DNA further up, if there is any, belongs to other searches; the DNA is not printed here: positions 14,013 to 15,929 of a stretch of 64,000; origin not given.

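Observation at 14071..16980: Redox module wedged behind rpsJ: VAO/PCMH-type flavoprotein oxidase translationally coupled to a 7-TM protein and a DoxX protein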

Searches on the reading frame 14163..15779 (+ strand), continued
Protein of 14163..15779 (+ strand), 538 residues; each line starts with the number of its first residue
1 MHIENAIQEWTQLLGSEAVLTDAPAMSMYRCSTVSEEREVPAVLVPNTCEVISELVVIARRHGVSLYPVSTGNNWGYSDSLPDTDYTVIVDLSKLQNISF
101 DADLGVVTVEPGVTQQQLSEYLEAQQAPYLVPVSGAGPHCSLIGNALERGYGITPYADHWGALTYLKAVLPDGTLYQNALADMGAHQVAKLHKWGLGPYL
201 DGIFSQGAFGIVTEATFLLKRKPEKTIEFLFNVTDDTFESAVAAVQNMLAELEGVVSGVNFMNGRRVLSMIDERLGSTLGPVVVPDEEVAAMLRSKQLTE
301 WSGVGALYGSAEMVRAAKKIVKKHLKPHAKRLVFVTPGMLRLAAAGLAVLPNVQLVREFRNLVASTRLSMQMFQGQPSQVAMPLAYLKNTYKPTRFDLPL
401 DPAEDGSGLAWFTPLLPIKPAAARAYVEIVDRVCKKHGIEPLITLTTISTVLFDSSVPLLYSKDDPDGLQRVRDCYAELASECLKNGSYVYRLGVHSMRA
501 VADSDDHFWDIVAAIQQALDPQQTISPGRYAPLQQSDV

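Call 45: find_related_loci(query=A2, collection=genome_contigs, flank=8000)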
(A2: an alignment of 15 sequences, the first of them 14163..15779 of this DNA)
Query A2 (538 aa) in genome_contigs; peptide patterns used: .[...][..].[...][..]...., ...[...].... (x = any residue, [..] = any of these).
600 stretches matched a pattern (row limit reached: there are more); 444 encode a relative of the query (tblastn E <= 1e-3); the best 80 are kept; 80 distinct loci.
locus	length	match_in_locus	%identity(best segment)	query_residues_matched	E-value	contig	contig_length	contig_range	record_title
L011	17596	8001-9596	48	2-532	4e-161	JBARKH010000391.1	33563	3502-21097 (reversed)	MAG: Stellaceae bacterium isolate MFD06091_ilm_asm_bin70 k127_178588, whole genome shotgun sequence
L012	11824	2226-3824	45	1-533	6e-156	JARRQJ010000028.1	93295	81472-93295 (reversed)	MAG: Gammaproteobacteria bacterium isolate Spart_199_MAG scaffold_394, whole genome shotgun sequence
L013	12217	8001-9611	46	3-536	4e-154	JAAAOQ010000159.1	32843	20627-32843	MAG: Gammaproteobacteria bacterium isolate GSL.Bin27 NODE_678_length_32843_cov_0.309119, whole genome shotgun sequence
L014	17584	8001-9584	46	3-531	1e-153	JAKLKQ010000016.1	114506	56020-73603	MAG: Planctomycetota bacterium isolate MAG.432 MAG.432-NODE_16_length_114506_cov_6.550236, whole genome shotgun sequence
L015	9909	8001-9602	45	2-532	1e-151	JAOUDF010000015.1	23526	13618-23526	MAG: Nitrospirota bacterium isolate 4_1_Jan_SF_Bin16 4_1_Jan_SF_Bin16_scaffold_656_c1, whole genome shotgun sequence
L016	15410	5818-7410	44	1-531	1e-150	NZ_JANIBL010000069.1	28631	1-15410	Methylomonas rosea strain WSC-7 WSC7.00069, whole genome shotgun sequence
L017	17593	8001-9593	46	6-535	6e-150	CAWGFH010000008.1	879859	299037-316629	MAG: uncultured Alphaproteobacteria bacterium isolate MFD05705.bin.2.121 genome assembly, contig: contig_33963, whole ge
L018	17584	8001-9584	46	6-532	2e-148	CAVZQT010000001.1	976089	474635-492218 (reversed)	MAG: uncultured Alphaproteobacteria bacterium isolate MFD05705.bin.1.25 genome assembly, contig: contig_15404, whole gen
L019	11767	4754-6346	45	2-531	2e-148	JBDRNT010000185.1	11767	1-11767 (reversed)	MAG: Candidatus Eisenbacteria bacterium isolate MEGAHIT-group-1.912 k141_7059146, whole genome shotgun sequence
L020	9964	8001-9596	45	2-532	3e-147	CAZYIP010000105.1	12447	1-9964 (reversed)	MAG TPA_asm: uncultured Salinisphaerales bacterium isolate SRP187154_co1_78 genome assembly, contig: NODE_6798_length_12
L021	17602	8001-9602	42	6-538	5e-147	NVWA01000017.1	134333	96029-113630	MAG: Planctomycetota bacterium isolate NORP49 Contig_source1383C_350, whole genome shotgun sequence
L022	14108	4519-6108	43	2-531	2e-146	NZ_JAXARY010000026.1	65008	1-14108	Methylomonas defluvii strain OY6 NODE_26_length_65008_cov_118.772497, whole genome shotgun sequence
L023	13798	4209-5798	45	3-532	5e-146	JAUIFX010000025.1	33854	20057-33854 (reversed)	MAG: Gammaproteobacteria bacterium isolate Co_bin.12 NODE_7910_length_33854_cov_1.084887, whole genome shotgun sequence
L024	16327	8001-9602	45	3-535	3e-145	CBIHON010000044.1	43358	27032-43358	MAG TPA_asm: uncultured Burkholderiales bacterium isolate SRR18156200_binner123_Refined_13 genome assembly, contig: ERZ2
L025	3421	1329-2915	42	3-531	3e-151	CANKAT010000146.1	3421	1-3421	MAG: Sphingobacteriaceae bacterium isolate RH-26jul17-262 genome assembly, contig: RH-26jul17-C84843, whole genome shotg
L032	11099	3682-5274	46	3-533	9e-143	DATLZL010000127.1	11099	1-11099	MAG TPA_asm: Candidatus Binatia bacterium isolate SMAG_U13297 k141_482826, whole genome shotgun sequence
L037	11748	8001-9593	43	1-531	6e-141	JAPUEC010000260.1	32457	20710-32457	MAG: Rhodocyclaceae bacterium isolate labscale reactor_MAG15 NODE_991_length_32457_cov_5.713752, whole genome shotgun se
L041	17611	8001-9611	44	1-536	1e-140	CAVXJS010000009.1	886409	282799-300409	MAG: uncultured Candidatus Rokubacteria bacterium isolate MFD05567.bin.2.266 genome assembly, contig: contig_25345, whol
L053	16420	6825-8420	41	1-532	3e-138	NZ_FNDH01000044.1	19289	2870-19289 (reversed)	Nitrosomonas sp. Nm132, whole genome shotgun sequence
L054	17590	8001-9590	42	1-530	2e-138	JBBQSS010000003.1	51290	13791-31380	MAG: Burkholderiales bacterium isolate Co_metawrap_1766 Cmw_1766_k141_5008226_length_51290_cov_12.9972, whole genome sho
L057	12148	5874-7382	46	32-533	1e-137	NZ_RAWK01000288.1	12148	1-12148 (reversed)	Corallococcus aberystwythensis strain AB050A NODE_288_12205_cov_23.7239_ID_12015, whole genome shotgun sequence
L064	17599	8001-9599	42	1-530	7e-137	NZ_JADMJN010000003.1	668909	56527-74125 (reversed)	MAG: Rhodoferax sp. isolate MAG_33 NODE_8_length_668909_cov_46.163213, whole genome shotgun sequence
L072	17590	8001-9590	43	1-530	4e-136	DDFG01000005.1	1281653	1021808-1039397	MAG TPA_asm: Betaproteobacteria bacterium UBA1934 UBA1934_contig_123, whole genome shotgun sequence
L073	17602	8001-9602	43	4-538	1e-135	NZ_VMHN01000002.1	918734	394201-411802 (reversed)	Marinobacter denitrificans strain JB02H27 NODE_2_length_918734_cov_44.666892, whole genome shotgun sequence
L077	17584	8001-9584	42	3-532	2e-135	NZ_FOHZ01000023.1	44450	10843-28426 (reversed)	Marinobacter segnicrescens strain CGMCC 1.6489, whole genome shotgun sequence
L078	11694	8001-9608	42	1-536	2e-135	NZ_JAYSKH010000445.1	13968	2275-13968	MAG: Undibacterium sp. isolate GFS_10091 GFS_10091_444, whole genome shotgun sequence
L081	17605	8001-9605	42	1-536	2e-134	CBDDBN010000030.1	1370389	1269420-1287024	MAG: Denitrobaculum sp. isolate 4fddff2f-19d8-4516-84eb-570fa45f9fb9 genome assembly, contig: contig_30, whole genome sh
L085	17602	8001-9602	42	4-538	3e-134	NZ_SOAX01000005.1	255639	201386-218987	Halospina denitrificans strain DSM 15505 Ga0244530_105, whole genome shotgun sequence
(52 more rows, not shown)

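Call 55: search_protein_families(library=ncbifam, proteins=[L003:2986-3828:-, L057:4531-5517:-, L053:8754-9500:+, L041:9778-10791:-, L003:1703-2431:-, L041:7272-7958:+, L032:5309-6421:+], max_evalue=0.001)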
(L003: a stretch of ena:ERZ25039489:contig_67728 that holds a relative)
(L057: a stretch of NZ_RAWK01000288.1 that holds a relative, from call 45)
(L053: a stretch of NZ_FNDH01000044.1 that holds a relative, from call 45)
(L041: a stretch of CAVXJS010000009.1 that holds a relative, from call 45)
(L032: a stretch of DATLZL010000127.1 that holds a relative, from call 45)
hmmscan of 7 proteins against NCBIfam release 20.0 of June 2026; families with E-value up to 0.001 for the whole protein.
L003:2986-3828:- (281 aa): 0 families

L057:4531-5517:- (329 aa): 1 family
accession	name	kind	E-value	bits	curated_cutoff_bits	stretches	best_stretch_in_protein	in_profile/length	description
NF011425.0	PRK14852.1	equivalog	2.5e-25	88.6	1337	1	52-304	24-274/989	hypothetical protein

L053:8754-9500:+ (249 aa): 8 families
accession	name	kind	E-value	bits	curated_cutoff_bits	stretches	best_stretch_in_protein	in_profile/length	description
NF033554.9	floc_PepA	equivalog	1.8e-16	60.7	80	1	55-248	52-261/261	flocculation-associated PEP-CTERM protein PepA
NF038125.1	PEP_CTERM_THxN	subfamily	3.4e-08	33.4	85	1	215-246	215-245/246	THxN family PEP-CTERM protein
NF041538.1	PEP_EDSA_1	subfamily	5.1e-07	29.6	100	1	173-247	231-307/307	EDSAP-1 family PEP-CTERM protein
TIGR02595.1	PEP_CTERM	domain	7.7e-06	26.4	16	1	224-247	1-23/24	PEP-CTERM sorting domain-containing protein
NF041927.1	Xrt_dep_XDP1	equivalog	1.9e-05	24.8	125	1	219-246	214-241/242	exosortase-dependent surface protein XDP1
NF033947.0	PEP-cistern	hypoth_equivalog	1.9e-05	24.5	60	1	193-246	138-195/195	cistern family PEP-CTERM protein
NF038120.1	PEP_CTERM_QFxxD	subfamily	6.1e-05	23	80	1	215-246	186-215/215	NF038120 family PEP-CTERM protein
NF038118.1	PEP_CTERM_CCXG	equivalog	0.0002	21.1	90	1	218-246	170-198/199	CCXG family PEP-CTERM protein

L041:9778-10791:- (338 aa): 1 family
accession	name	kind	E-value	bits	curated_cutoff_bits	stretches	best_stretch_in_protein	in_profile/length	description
NF011425.0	PRK14852.1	equivalog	9.7e-28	96.5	1337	1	100-332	40-272/989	hypothetical protein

L003:1703-2431:- (243 aa): 0 families

L041:7272-7958:+ (229 aa): 0 families

L032:5309-6421:+ (371 aa): 1 family
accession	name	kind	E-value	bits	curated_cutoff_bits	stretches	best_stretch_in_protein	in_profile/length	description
NF011425.0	PRK14852.1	equivalog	2.8e-33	114.8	1337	1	87-266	24-200/989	hypothetical protein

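Call 63: list_cluster_members(proteins=[P0003, P0243, P0244, P0245, P0246, P0274, P0297, P0258, P0256, P0107])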
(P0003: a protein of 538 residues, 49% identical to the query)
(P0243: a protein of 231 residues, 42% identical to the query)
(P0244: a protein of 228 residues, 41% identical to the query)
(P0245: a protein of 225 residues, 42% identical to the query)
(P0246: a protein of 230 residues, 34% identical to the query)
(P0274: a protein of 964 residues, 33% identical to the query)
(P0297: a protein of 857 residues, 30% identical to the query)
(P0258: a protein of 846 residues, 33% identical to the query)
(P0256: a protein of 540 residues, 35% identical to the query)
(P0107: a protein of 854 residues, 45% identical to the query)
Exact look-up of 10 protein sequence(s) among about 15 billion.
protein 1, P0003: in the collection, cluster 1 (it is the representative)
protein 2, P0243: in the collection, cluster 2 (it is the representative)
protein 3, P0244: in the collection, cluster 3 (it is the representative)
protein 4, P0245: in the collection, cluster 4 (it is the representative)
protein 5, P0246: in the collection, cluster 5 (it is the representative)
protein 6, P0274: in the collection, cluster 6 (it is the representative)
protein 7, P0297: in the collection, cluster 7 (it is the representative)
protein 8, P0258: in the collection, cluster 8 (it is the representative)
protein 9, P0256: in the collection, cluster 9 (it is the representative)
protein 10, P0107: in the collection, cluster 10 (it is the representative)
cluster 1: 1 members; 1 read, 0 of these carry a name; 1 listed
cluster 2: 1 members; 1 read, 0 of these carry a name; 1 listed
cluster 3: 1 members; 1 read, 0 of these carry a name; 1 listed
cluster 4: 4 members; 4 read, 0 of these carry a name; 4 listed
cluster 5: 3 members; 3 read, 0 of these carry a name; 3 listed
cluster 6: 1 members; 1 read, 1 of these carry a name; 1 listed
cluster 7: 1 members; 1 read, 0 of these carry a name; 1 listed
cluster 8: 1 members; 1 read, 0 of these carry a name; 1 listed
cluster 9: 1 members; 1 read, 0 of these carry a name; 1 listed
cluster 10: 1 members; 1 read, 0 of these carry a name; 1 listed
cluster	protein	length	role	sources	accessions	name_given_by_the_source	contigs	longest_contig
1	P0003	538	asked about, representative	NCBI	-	-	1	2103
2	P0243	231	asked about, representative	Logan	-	-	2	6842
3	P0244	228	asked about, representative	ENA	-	-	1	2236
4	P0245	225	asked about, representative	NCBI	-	-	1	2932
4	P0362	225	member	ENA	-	-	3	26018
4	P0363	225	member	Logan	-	-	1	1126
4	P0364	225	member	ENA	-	-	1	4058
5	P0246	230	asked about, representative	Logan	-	-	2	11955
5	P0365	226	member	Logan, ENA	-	-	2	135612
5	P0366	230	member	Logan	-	-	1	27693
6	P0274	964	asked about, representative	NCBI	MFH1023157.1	MAG: radical SAM protein [Planctomycetota bacterium]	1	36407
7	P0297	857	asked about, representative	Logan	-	-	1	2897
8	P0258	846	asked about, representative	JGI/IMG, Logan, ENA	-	-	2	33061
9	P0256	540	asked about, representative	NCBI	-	-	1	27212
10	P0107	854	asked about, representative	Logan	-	-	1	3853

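Call 67: find_encoding_contigs(protein=P0003, flank=5000, max_places=2)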
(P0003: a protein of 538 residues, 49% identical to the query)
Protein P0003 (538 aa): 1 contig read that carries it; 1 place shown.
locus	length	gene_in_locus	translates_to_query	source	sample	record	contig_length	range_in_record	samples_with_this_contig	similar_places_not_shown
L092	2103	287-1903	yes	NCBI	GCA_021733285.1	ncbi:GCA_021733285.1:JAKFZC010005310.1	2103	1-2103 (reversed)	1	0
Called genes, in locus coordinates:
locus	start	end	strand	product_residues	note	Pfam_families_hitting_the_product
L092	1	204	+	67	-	?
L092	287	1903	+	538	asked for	PF01565:FAD_binding_4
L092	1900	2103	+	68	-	?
